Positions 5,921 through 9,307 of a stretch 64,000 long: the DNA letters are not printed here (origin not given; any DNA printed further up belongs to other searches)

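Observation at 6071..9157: HerA/FtsK-like ATPase carries a long N-terminal region and a Ser/Thr/Asn/Gly low-complexity tract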

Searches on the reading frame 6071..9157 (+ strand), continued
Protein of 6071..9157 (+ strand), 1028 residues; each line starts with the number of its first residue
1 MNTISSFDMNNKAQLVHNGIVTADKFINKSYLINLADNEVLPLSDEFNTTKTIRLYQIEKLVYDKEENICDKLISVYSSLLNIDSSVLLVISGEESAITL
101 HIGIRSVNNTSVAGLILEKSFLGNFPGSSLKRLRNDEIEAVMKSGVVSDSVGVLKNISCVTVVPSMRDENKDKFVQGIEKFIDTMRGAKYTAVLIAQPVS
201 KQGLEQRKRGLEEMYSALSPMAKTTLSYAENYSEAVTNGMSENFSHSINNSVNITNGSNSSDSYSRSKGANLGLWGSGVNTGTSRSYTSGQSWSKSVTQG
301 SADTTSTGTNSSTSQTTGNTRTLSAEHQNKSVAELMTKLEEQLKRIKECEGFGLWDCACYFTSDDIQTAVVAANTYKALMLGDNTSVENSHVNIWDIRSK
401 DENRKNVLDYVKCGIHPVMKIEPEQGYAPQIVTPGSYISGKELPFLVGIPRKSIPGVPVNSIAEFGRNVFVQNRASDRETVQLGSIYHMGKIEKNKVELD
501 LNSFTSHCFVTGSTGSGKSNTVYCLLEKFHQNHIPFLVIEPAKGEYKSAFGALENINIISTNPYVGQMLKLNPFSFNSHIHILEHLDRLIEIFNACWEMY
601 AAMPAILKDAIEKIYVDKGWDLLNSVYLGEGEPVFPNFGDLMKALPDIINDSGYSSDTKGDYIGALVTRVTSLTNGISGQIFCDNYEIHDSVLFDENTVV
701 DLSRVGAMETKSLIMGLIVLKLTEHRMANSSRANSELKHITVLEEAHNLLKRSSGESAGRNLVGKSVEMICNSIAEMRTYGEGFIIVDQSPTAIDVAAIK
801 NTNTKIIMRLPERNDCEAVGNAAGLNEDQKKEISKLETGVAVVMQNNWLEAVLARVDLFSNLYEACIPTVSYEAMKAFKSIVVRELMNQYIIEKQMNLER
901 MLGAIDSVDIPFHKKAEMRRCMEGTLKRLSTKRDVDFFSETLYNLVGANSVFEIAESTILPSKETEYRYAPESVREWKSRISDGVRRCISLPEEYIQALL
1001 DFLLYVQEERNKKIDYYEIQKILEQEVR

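Call 28: fold_search(model_id=the predicted structure, library=pdb)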
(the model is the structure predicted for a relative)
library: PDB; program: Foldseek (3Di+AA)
matches with E <= 10: 817; with E <= 0.001: 87
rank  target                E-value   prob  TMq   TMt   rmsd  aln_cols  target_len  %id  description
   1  4d2i_A                1.2e-12  1.00  0.26  0.53   6.1       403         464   20  Crystal structure of the HerA hexameric DNA translocase from Sulfolobus solfataricus bound to AMP-PNP (released 2014-12-03)
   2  4d2i_B                5.8e-12  1.00  0.26  0.54   5.6       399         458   21  Crystal structure of the HerA hexameric DNA translocase from Sulfolobus solfataricus bound to AMP-PNP (released 2014-12-03)
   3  8rtd_O                1.7e-11  1.00  0.26  0.32  20.9      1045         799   11  Stalk-Arches-IMC structure from the fully-assembled R388 type IV secretion system determined by cryo-EM. (released 2024-06-19)
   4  9x1m_A                2.3e-11  1.00  0.23  0.39  18.6       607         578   16  The cryo-EM structure of HerA-NurA complex with AMPPNP and dsDNA from Thermococcus kodakarensis (released 2026-02-04)
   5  7o43_B                2.8e-11  1.00  0.25  0.32  17.9       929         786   10  TrwK/VirB4unbound dimer complex from R388 type IV secretion system determined by cryo-EM. (released 2022-06-22)
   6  8rtd_T                6.1e-11  1.00  0.25  0.31  18.9       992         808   10  Stalk-Arches-IMC structure from the fully-assembled R388 type IV secretion system determined by cryo-EM. (released 2024-06-19)
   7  4ag5_B                9.8e-11  1.00  0.28  0.69   5.9       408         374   15  Structure of VirB4 of Thermoanaerobacter pseudethanolicus (released 2012-07-04)
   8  7es4                  1.4e-10  1.00  0.29  0.72   4.8       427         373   15  the crystral structure of DndH-C-domain (released 2022-05-11)
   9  9x1l_A                1.5e-10  1.00  0.24  0.38  28.7       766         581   15  The cryo-EM structure of HerA-NurA complex with AMPPNP from Thermococcus kodakarensis (released 2026-02-04)
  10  8yhx_A                2.0e-10  1.00  0.27  0.46  15.1       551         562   13  Cryo-EM structure of the trimeric HerA (released 2024-11-06)
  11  8xav_A                2.3e-10  1.00  0.28  0.48  12.6       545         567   16  Cryo-EM structure of an anti-phage defense complex (released 2024-06-05)
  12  8xaw_D                4.3e-10  1.00  0.27  0.45  12.9       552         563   16  Cryo-EM structure of an anti-phage defense complex bound to AMPPNP and DNA at state 1 (released 2024-06-05)
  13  8j4u_R                6.7e-10  1.00  0.27  0.48  12.3       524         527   16  Structure of HerA-Sir2 complex from Escherichia coli Nezha system (released 2024-01-03)
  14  4ag6_B                8.1e-10  1.00  0.29  0.73   4.7       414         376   14  Structure of VirB4 of Thermoanaerobacter pseudethanolicus (released 2012-07-04)
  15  7o41_A                9.4e-10  1.00  0.23  0.29  20.6      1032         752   10  Hexameric composite model of the Inner Membrane Complex (IMC) with the Arches from the fully-assembled R388 type IV se (released 2022-06-22)
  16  8xau_A                1.0e-09  1.00  0.27  0.46  14.4       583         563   16  Cryo-EM structure of HerA (released 2024-06-05)
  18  8wiv_L                1.3e-09  1.00  0.29  0.43  13.2       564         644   16  Cryo-EM structure of a bacterial protein (released 2024-09-11)
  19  8wiv_M                1.8e-09  1.00  0.24  0.37  16.5       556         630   16  Cryo-EM structure of a bacterial protein (released 2024-09-11)
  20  8wiv_D                1.9e-09  1.00  0.28  0.45  12.0       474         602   18  Cryo-EM structure of a bacterial protein (released 2024-09-11)
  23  4ag5_A                3.3e-09  1.00  0.30  0.74   4.9       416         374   16  Structure of VirB4 of Thermoanaerobacter pseudethanolicus (released 2012-07-04)
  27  8xau_E                5.5e-09  1.00  0.28  0.48  12.7       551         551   16  Cryo-EM structure of HerA (released 2024-06-05)
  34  9c1m_Q                7.7e-09  1.00  0.25  0.42  10.8       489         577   19  HerA-DUF assembly 1 (released 2025-06-04)
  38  8wiv_O                9.4e-09  1.00  0.29  0.44  12.5       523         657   18  Cryo-EM structure of a bacterial protein (released 2024-09-11)
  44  8xau_F                1.5e-08  1.00  0.26  0.47  13.2       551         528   16  Cryo-EM structure of HerA (released 2024-06-05)
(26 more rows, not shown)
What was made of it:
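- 6071..9157 (+): 1028-aa VirB4/HerA-type ATPase carrying the tract (whole gene with stop). Foldseek to HerA, VirB4 and DndH-C (call 28).
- Closest known: VirB4/TrwK ATPases of type IV secretion systems. Same: Foldseek matches the ATPase domain (4ag5, 7o43, 8rtd; call 28).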

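Call 34: search_protein_families(library=pfam, proteins=[L012:7471-8472:+, L012:8694-9569:+, L012:9556-10227:+, L026:2855-5851:+, L026:5863-7068:+, L026:7112-9877:+, L020:8211-9410:+, L020:9481-9843:+, L020:15124-16002:+, L065:13246-13908:+], max_evalue=0.01)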
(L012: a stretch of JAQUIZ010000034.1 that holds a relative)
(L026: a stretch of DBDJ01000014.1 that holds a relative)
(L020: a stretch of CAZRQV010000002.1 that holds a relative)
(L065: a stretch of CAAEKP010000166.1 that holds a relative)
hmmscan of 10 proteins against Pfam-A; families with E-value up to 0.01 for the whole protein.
L012:7471-8472:+ (333 aa): 2 families
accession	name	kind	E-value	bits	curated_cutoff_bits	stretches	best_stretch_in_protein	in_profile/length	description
PF01841.26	Transglut_core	-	6.8e-11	42.9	23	1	99-202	6-107/108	Transglutaminase-like superfamily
PF04473.18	DUF553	-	0.00051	20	20.5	1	96-202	6-112/140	Transglutaminase-like domain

L012:8694-9569:+ (291 aa): 1 family
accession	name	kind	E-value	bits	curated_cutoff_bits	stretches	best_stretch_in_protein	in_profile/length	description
PF13930.12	Endonuclea_NS_2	-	1.6e-24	87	27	1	106-204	9-113/132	DNA/RNA non-specific endonuclease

L012:9556-10227:+ (223 aa): 1 family
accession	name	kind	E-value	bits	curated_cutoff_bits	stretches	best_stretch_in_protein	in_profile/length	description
PF01025.24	GrpE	-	1.2e-10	41.8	25.8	1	53-215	6-163/165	GrpE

L026:2855-5851:+ (998 aa): 3 families
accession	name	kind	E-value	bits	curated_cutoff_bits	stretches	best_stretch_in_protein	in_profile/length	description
PF00041.27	fn3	-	0.00059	20.4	25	0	505-583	2-72/84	Fibronectin type III domain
PF10122.14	Zn_ribbon_Com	-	0.0015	18.3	22.9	0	321-344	11-35/52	Mu-like prophage protein Com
PF12773.13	DZR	-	0.0034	18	27.3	1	314-352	4-44/45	Double zinc ribbon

L026:5863-7068:+ (401 aa): 1 family
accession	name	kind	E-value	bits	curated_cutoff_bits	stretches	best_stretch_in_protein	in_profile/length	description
PF19993.5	DO-GTPase2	-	0.00062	19.9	27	1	99-300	2-174/226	Double-GTPase 2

L026:7112-9877:+ (921 aa): 2 families
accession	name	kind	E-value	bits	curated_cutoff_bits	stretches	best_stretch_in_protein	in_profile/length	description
PF20014.4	GAP1-M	-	7.8e-16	58.6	24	1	173-271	4-100/101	GTPase-associated protein 1, middle domain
PF20013.4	GAP1-N2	-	2e-09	38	24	1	15-140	3-126/139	GTPase-associated protein 1, N-terminal domain type 2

L020:8211-9410:+ (399 aa): 5 families
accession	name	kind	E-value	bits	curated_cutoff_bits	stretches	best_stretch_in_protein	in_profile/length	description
PF00589.27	Phage_integrase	-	9.3e-24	84.6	27.1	1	203-381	5-169/172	Phage integrase family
PF14659.12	Phage_int_SAM_3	-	1.2e-12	48.3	22.6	1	90-143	2-55/58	Phage integrase, N-terminal SAM-like domain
PF22022.2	Phage_int_M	-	8.5e-08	32.8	27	1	90-179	1-83/96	Phage integrase central domain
PF13102.12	Phage_int_SAM_5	-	0.00061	20.5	22.3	1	90-181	6-88/98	Phage integrase SAM-like domain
PF02899.23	Phage_int_SAM_1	-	0.003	18.3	22.3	1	95-179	2-83/83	Phage integrase, N-terminal SAM-like domain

L020:9481-9843:+ (120 aa): 1 family
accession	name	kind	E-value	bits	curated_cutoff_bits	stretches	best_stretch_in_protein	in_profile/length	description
PF05154.21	TM2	-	3.9e-18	65.8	27.9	1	40-90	2-51/51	TM2 domain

L020:15124-16002:+ (292 aa): 1 family
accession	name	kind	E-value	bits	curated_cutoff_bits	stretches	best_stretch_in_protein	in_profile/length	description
PF01734.28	Patatin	-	6.1e-18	66.2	27.7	1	6-163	1-190/191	Patatin-like phospholipase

L065:13246-13908:+ (220 aa): 1 family
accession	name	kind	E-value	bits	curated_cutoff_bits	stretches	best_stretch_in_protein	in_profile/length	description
PF14411.12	LHH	-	1.2e-16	61.1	23.3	1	120-206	1-76/76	A nuclease of the HNH/ENDO VII superfamily with conserved LHH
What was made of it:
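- Closest known: GAP1-N2 / DO-GTPase conflict systems. Same: Relatives of this ATPase sit inside such loci: FN3/Zn-ribbon protein, DO-GTPase2, GAP1-N2+GAP1-M (call 34).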

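Call 46: search_protein_families(library=ncbifam, proteins=[window:6071-9157:+, L082:9331-9888:+], max_evalue=0.1)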
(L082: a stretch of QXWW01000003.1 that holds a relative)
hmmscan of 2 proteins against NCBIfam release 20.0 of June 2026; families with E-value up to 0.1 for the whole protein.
window:6071-9157:+ (1028 aa): 13 families
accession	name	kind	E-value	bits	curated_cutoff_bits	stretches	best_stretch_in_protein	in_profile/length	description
NF053655.1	CedD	equivalog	1e-26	93.7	600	2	642-855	329-524/527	DNA-translocating ATPase CedD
NF040937.1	HerA_Thermprot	equivalog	3.2e-18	65.4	800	1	494-873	129-478/487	DNA double-strand break repair helicase HerA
NF033849.1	ser_rich_anae_1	subfamily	1.7e-15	55.5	650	2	329-820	592-1100/1163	serine-rich protein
NF042943.1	HerA_antiphage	equivalog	1.6e-12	46.8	800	2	699-846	398-539/566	anti-phage-associated helicase HerA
NF040819.1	helicase_HerA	equivalog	7.4e-09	34.7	970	1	765-847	422-505/561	DNA double-strand break repair helicase HerA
NF042944.1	HerA_antiphage_2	equivalog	1.4e-08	34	850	2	720-819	410-504/576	anti-phage-associated helicase HerA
NF045975.1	VirB4_plasma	equivalog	2.9e-08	31.9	590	1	470-751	480-773/894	Mbov_0397 family ICE element conjugal transfer ATPase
TIGR02533.1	type_II_gspE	equivalog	0.00028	19.7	630.25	1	476-540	213-278/486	type II secretion system ATPase GspE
TIGR03743.1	SXT_TraD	subfamily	0.016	13.6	366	1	487-529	157-199/636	conjugative transfer system coupling protein TraD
TIGR00929.1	VirB4_CagE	subfamily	0.016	13.4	643.1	0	504-860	436-751/792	VirB4 family type IV secretion/conjugal transfer ATPase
NF007755.0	PRK10436.1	equivalog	0.018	13.7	617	1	491-534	205-248/465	type II secretion system protein GspE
TIGR02759.1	TraD_Ftype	equivalog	0.043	12.6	521.35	0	500-535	171-206/566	type IV conjugative transfer system coupling protein TraD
NF041000.1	ATPase_ComGA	equivalog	0.064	12.2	300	0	508-532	131-155/267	competence type IV pilus ATPase ComGA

L082:9331-9888:+ (185 aa): 1 family
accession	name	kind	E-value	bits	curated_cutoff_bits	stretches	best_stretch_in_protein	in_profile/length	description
NF053611.1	YiaD_Gzip_OmpA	equivalog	0.03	14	175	1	124-175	19-66/206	YiaD family glycine zipper/OmpA-like lipoprotein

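Call 54: search_protein_families(library=padloc, proteins=[L082:4719-5669:+, L082:5712-7019:+, L082:6971-9316:+, L082:9331-9888:+, L082:9890-13198:+, L082:13195-13761:+, L082:13765-14139:+, L001:8960-9931:+, L001:14852-16360:+, L026:7112-9877:+], max_evalue=0.001)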
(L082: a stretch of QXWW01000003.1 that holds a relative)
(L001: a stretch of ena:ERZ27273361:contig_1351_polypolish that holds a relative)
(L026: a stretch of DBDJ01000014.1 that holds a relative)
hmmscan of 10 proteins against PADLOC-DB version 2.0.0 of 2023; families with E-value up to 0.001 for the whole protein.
L082:4719-5669:+ (316 aa): 5 families
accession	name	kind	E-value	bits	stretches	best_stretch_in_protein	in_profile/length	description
PDLC01457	WYL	-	3.5e-18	64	1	5-239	2-206/229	"CAS-I,CAS-II,CAS-III,CAS-IV,CAS-V,CAS-VI; associated_signaling"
PDLC01652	WYL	-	2.7e-14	51.8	1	144-314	16-146/162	"CAS-I,CAS-II,CAS-III,CAS-IV,CAS-V,CAS-VI; associated_signaling"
PDLC01766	Cas3c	-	2e-05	21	1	11-236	12-216/1009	-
PDLC01484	WYL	-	0.00099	16.4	0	73-227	158-285/437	"CAS-I,CAS-II,CAS-III,CAS-IV,CAS-V,CAS-VI; associated_signaling"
PDLC01510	WYL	-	0.00099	16.4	0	73-227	158-285/437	"CAS-I,CAS-II,CAS-III,CAS-IV,CAS-V,CAS-VI; associated_signaling"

L082:5712-7019:+ (435 aa): 1 family
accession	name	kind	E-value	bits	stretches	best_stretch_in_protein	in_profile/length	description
PDLC03839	LeoA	-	3e-12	44.4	1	255-348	104-200/559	-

L082:6971-9316:+ (781 aa): 1 family
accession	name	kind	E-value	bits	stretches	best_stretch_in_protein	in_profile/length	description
PDLC03841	LeoBC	-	7.1e-05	20.1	0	160-557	85-435/601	-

L082:9331-9888:+ (185 aa): 0 families

L082:9890-13198:+ (1102 aa): 14 families
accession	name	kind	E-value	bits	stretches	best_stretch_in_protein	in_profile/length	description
PDLC04105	HerA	-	2.3e-20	70.7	2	549-635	140-224/576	-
PDLC04140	mad8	-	2.9e-20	71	1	573-927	23-299/314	mads_8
PDLC04100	HerA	-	4.1e-17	60.1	2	665-931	309-559/580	-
PDLC02185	HerA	-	2.7e-15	54.1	2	669-930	315-564/585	-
PDLC04103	HerA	-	1.8e-13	47.7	2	801-932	435-561/579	-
PDLC04098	HerA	-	2.6e-13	47.4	1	768-931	487-650/686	-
PDLC01055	HerA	-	5.6e-13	46.5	2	761-929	376-526/532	Type III coevolved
PDLC04106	HerA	-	8.3e-12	42.4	1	769-931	473-632/667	-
PDLC04097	HerA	-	1e-10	39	1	697-936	366-600/618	-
PDLC02188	HerA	-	2.5e-10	37.8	1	788-932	409-547/578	-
PDLC04102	HerA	-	7.6e-10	35.8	1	575-636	173-239/654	-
PDLC04101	HerA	-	1.2e-07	28.9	1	566-632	156-223/400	-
PDLC04107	HerA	-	2e-06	25.1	1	569-625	160-216/306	-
PDLC04099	HerA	-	2.4e-06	25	1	567-621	158-212/214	-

L082:13195-13761:+ (188 aa): 1 family
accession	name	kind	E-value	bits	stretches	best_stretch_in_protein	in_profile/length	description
PDLC03678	HEase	-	0.00089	17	0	86-164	90-165/266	homing endonuclease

L082:13765-14139:+ (124 aa): 0 families

L001:8960-9931:+ (323 aa): 0 families

L001:14852-16360:+ (502 aa): 0 families

L026:7112-9877:+ (921 aa): 0 families

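Call 57: find_encoding_contigs(protein=P0002, flank=10000, max_places=2)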
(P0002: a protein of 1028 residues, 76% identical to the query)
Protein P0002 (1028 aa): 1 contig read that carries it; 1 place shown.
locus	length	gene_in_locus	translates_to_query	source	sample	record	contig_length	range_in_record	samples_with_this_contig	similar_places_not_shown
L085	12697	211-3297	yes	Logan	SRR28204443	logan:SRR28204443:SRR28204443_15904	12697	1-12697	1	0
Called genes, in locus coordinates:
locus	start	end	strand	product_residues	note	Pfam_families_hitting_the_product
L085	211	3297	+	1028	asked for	PF01935:DUF87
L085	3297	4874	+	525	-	PF26182:Ig_NUP210_5th (faint), PF02368:Big_2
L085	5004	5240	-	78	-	-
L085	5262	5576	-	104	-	PF21983:NikA-like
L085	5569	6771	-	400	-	PF14657:Arm-DNA-bind_4 (weak), PF14659:Phage_int_SAM_3, PF00589:Phage_integrase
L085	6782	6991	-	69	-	-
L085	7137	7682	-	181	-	PF01336:tRNA_anti-codon (faint)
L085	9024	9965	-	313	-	-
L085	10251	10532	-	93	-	-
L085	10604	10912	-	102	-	-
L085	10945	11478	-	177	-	-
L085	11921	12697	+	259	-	?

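Call 58: find_encoding_contigs(protein=P0004, flank=10000, max_places=2)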
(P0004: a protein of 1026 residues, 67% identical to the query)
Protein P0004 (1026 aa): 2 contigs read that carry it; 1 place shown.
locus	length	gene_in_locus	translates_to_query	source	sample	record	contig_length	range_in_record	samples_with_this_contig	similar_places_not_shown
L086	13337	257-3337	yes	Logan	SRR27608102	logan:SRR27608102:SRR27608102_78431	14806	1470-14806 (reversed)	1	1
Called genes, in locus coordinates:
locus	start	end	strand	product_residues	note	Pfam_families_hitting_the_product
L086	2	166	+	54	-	?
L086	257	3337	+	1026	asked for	PF01935:DUF87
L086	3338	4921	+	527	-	PF02368:Big_2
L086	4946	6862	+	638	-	-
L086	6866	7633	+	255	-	-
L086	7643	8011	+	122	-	-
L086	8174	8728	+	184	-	PF08281:Sigma70_r4_2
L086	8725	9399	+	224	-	PF14285:DUF4367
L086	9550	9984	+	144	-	-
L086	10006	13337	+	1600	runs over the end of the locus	?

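Call 59: find_encoding_contigs(protein=P0006, flank=10000, max_places=2)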
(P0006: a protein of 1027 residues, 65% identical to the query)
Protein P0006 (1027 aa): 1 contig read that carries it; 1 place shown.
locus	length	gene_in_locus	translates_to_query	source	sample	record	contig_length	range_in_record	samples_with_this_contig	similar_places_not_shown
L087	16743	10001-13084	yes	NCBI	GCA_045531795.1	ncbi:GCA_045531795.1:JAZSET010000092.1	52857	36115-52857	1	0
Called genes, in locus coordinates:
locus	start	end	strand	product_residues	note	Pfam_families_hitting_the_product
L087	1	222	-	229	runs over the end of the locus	PF00072:Response_reg, PF00486:Trans_reg_C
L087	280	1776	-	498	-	PF00089:Trypsin, PF13365:Trypsin_2, PF13180:PDZ_2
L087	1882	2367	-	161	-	PF04073:tRNA_edit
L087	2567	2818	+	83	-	-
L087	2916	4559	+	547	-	PF03811:Zn_ribbon_InsA (weak), PF12762:DDE_Tnp_IS1595 (faint)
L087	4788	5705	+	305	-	PF00589:Phage_integrase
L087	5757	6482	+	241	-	PF00092:VWA, PF13519:VWA_2 (weak)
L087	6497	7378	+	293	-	PF13672:PP2C_2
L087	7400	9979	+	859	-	PF00069:Pkinase (weak), PF13306:LRR_5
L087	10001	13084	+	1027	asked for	PF01935:DUF87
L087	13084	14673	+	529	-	PF26182:Ig_NUP210_5th (faint), PF02368:Big_2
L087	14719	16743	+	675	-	?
